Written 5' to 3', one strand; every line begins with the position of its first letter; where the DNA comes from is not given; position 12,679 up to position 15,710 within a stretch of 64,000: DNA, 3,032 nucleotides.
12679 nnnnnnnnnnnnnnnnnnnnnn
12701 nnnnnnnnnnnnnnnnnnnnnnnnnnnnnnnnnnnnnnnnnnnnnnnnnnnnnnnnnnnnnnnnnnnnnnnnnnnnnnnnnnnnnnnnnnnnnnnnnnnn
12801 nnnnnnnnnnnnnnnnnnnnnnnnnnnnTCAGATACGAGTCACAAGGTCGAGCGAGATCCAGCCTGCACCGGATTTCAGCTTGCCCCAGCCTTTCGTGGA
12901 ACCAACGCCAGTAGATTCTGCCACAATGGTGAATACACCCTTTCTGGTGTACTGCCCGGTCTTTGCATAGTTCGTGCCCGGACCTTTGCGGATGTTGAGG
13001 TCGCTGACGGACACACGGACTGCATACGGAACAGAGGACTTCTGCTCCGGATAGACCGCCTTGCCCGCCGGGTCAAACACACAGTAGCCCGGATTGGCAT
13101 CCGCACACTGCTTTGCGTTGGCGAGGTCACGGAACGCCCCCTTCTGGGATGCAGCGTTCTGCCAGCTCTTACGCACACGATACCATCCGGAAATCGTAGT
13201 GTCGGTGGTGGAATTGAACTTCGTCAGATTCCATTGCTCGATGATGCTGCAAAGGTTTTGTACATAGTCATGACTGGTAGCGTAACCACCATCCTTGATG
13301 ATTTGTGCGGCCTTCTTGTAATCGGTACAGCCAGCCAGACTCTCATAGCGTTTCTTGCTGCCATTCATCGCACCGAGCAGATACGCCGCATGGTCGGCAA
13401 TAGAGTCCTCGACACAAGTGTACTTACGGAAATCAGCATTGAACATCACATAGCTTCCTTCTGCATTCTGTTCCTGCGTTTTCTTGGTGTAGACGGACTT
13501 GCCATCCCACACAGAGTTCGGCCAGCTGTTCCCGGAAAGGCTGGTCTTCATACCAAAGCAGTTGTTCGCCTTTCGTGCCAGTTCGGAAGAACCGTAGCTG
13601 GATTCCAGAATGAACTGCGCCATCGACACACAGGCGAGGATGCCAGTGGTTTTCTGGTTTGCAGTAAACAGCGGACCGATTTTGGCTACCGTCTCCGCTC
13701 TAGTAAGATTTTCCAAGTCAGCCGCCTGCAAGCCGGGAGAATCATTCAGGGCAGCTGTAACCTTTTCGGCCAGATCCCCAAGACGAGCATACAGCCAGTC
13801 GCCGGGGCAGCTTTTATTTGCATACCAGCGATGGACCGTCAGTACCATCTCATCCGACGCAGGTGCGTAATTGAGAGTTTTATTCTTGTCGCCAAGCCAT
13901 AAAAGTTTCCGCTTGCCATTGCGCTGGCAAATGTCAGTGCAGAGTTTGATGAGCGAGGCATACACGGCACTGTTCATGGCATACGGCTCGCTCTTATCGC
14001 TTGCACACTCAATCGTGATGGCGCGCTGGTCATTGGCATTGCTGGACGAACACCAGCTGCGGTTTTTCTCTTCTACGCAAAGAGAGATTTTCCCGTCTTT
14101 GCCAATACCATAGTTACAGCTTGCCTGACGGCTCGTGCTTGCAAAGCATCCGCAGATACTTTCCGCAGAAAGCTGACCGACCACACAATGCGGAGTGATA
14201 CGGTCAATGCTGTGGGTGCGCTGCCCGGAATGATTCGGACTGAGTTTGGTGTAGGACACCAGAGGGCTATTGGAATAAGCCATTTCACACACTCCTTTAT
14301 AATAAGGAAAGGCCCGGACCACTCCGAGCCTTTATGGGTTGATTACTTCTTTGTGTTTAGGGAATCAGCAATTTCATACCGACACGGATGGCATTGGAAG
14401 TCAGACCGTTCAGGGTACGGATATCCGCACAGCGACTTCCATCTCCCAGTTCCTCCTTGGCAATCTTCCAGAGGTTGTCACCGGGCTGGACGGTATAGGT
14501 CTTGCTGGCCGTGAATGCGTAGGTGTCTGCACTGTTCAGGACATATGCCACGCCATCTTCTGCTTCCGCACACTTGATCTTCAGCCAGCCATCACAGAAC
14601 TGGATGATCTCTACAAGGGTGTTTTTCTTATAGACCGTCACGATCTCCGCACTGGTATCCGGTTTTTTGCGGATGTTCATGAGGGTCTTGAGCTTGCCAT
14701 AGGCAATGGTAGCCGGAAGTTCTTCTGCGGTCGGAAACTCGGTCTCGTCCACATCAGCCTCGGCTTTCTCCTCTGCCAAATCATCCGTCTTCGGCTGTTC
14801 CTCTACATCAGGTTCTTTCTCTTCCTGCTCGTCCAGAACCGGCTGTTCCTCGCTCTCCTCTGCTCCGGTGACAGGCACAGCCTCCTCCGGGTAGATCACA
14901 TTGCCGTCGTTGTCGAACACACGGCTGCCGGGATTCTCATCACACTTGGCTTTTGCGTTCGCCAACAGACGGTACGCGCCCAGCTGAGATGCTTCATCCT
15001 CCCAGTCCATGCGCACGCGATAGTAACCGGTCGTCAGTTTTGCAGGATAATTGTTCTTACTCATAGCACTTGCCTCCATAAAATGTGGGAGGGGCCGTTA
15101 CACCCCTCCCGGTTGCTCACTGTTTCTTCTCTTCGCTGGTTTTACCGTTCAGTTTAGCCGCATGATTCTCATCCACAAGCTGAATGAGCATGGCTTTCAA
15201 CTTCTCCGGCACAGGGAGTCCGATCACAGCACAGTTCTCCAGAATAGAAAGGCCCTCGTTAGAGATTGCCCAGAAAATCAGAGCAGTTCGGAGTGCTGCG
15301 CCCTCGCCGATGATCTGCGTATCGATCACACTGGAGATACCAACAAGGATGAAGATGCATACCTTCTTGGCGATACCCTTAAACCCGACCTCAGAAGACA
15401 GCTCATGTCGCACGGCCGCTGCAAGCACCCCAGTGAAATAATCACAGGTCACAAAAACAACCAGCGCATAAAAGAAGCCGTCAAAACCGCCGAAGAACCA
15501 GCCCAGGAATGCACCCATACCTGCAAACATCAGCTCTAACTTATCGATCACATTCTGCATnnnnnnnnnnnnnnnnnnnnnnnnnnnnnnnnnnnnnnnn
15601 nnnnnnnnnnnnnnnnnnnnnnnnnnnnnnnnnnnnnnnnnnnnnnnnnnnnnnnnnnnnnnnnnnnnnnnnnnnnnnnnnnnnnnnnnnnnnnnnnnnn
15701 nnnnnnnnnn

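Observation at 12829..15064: Three-domain endolysin shares a ~50-aa module with an adjacent LysM/SH3 protein that has no catalytic domain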

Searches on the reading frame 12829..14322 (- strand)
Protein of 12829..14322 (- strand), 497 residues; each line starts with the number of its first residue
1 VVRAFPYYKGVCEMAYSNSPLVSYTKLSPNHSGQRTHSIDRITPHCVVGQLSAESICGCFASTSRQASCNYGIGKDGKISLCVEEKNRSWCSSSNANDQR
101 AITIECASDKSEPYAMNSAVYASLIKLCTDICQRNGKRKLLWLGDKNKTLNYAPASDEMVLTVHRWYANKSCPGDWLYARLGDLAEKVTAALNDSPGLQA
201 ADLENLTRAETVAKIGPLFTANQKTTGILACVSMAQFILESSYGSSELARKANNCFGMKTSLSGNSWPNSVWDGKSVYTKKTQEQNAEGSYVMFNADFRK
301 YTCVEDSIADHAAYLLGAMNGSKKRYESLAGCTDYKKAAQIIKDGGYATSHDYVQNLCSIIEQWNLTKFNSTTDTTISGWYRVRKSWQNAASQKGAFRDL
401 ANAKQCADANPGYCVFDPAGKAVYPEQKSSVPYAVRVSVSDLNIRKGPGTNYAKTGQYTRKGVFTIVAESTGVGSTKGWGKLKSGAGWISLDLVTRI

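Call 3: search_protein_families(library=pfam, proteins=[window:12829-14322:-], max_evalue=1)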
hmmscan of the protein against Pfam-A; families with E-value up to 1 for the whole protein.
window:12829-14322:- (497 aa): 3 families
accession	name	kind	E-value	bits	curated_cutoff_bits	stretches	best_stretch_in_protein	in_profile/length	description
PF01832.25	Glucosaminidase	-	3.2e-29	102.5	30.2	1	217-366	2-123/123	Mannosyl-glycoprotein endo-beta-N-acetylglucosaminidase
PF01510.30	Amidase_2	-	3.9e-16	60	26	1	37-175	3-131/131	N-acetylmuramoyl-L-alanine amidase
PF08239.17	SH3_3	-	0.00033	21.2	27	1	440-493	1-52/54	Bacterial SH3 domain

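Call 6: search_protein_families(library=ncbifam, proteins=[window:12829-14322:-], max_evalue=1)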
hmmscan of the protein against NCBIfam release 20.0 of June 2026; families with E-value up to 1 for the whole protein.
window:12829-14322:- (497 aa): 12 families
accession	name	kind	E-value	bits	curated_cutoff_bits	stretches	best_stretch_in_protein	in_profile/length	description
NF038016.1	sporang_Gsm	equivalog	1.1e-28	100.6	240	1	197-369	153-315/316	sporangiospore maturation cell wall hydrolase GsmA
NF004974.0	PRK06347.1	equivalog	7.2e-16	58.3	701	1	228-378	170-311/592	1,4-beta-N-acetylmuramoylhydrolase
NF006359.0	PRK08581.1-1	equivalog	6.9e-15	54.8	798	1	226-406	338-508/619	amidase domain-containing protein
NF006360.0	PRK08581.1-2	equivalog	2.2e-14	52.9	605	1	226-373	428-566/709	amidase domain-containing protein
NF006361.0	PRK08581.1-3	equivalog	4.6e-14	51.8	839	1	212-372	352-503/652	amidase domain-containing protein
TIGR02541.1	flagell_FlgJ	equivalog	5.5e-12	46.1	193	1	212-363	152-292/294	flagellar assembly peptidoglycan hydrolase FlgJ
NF009358.0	PRK12713.1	equivalog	5.9e-11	42.4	595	1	222-364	195-326/339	flagellar rod assembly protein/muramidase FlgJ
NF009354.0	PRK12709.1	equivalog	4.9e-09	36.1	456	1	212-363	180-321/323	flagellar rod assembly protein/muramidase FlgJ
NF006362.0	PRK08581.1-4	equivalog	9.2e-07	28.2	620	1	228-376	257-394/541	amidase domain-containing protein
NF009357.0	PRK12712.1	equivalog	1.7e-06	27.7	606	1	216-362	205-340/344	flagellar rod assembly protein/muramidase FlgJ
NF009355.0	PRK12710.1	equivalog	0.00018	20.8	358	1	252-363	178-275/291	flagellar rod assembly protein/muramidase FlgJ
NF007681.0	PRK10356.1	equivalog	0.0018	17.5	193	1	238-263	159-184/274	protein bax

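Call 47: search_protein_families(library=phrogs, proteins=[window:12829-14283:-], max_evalue=0.01)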
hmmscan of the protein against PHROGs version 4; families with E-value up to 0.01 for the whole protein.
window:12829-14283:- (484 aa): 19 families
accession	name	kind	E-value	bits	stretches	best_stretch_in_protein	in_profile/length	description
phrog_20388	-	lysis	2.3e-90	305.1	1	3-180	184-360/527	endolysin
phrog_7698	-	lysis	1.2e-66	226.7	1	4-183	2-161/316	endolysin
phrog_1794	-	lysis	1.1e-57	196.9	1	1-483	28-329/336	amidase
phrog_3513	-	lysis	2.3e-44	152.8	1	194-358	642-792/1434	endolysin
phrog_1309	-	lysis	2.1e-32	114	1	210-394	15-186/410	endolysin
phrog_12727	-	lysis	1.5e-30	107.7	1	197-363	5-157/393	endolysin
phrog_18032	-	lysis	2.9e-28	100.3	1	199-359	8-155/248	endolysin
phrog_326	-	other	5.2e-25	88.7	1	187-361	119-282/985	tail protein with endopeptidase domain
phrog_10967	-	lysis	4.7e-20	73.4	1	207-364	16-160/266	endolysin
phrog_8251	-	lysis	1.2e-16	62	1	210-368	16-159/250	endolysin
phrog_19265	-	unknown function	1.9e-16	61.6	1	17-127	14-123/293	-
phrog_435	-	lysis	6.6e-15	56.1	1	317-483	435-555/556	endolysin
phrog_833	-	lysis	7.2e-15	56.4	1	4-166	6-154/294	endolysin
phrog_14048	-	lysis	1.2e-11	45.8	1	14-123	18-128/305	endolysin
phrog_1493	-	lysis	3.2e-10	40.7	1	17-184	24-176/394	endolysin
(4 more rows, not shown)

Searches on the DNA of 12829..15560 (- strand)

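Call 9: search_dna_similar(query=window:12829-15560:-, collection=phages, mode=near)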
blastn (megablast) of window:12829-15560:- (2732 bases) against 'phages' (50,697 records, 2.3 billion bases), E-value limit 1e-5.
Records with a match: 2; places in all: 2; records where one place covers at least 80% of the query: 0.
Best place of each record, by identity: 60-80% 2.
By first word of the organism name: Bacteriophage 1; Clostridium 1.
By host as written in the record: - 1; Clostridium sp. 003024715 1.
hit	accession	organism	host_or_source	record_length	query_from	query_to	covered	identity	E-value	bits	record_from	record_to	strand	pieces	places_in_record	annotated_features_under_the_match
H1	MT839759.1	Bacteriophage sp.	human fecal samples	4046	1277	1787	19%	72.7%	7e-34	152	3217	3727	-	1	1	record has no annotation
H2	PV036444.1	Clostridium phage NatCom_42228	Clostridium sp. 003024715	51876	1293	1648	13%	77.8%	2e-54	220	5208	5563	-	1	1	endolysin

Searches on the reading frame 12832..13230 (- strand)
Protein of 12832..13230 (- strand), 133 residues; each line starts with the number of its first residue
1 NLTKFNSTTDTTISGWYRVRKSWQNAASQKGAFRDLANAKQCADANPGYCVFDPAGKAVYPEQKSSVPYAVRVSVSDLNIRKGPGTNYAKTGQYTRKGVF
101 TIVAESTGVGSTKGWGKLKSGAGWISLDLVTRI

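Call 5: search_protein_families(library=pfam, proteins=[window:12832-13230:-], max_evalue=10)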
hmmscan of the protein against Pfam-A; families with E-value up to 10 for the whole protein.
seq(133 aa): 2 families
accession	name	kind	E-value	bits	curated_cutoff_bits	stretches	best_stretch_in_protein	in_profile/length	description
PF08239.17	SH3_3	-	1.5e-05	25.5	27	1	76-129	1-52/54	Bacterial SH3 domain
PF06347.19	SH3_4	-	0.051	13.8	24.1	1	77-107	4-33/56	Bacterial SH3 domain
